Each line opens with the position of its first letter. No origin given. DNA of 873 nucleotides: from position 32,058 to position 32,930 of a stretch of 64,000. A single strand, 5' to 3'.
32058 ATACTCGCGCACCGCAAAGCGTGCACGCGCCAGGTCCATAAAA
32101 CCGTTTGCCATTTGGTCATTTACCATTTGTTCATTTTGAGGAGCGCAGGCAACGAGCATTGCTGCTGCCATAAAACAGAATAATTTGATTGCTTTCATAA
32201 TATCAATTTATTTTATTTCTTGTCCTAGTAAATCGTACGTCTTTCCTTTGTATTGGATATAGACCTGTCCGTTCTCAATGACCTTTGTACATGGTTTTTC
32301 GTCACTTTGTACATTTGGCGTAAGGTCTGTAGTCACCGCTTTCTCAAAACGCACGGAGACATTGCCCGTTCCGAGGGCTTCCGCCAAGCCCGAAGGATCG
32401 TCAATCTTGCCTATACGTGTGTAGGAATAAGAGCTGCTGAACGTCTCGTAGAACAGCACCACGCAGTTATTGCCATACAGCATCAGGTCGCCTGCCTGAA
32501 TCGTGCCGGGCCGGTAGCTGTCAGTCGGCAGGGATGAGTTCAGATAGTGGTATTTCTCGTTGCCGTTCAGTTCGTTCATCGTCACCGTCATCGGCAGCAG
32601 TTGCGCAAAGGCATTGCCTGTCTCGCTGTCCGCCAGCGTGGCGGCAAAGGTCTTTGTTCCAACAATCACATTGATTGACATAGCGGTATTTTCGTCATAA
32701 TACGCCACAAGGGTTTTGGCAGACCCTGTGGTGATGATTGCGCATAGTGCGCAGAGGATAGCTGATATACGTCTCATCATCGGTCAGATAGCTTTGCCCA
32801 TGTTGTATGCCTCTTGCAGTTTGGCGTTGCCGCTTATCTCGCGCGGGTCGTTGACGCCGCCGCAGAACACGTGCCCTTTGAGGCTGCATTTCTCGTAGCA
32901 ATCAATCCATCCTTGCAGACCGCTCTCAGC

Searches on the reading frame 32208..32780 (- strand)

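Call 109: search_protein_families(library=pfam, proteins=[window:32208-32780:-], max_evalue=0.01)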
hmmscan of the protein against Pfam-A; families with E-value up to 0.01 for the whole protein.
window:32208-32780:- (190 aa): 1 family
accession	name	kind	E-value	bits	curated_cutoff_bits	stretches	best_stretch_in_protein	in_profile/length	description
PF18050.6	Cyclophil_like2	-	1.6e-35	122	22.7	1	39-146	2-115/115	Cyclophilin-like family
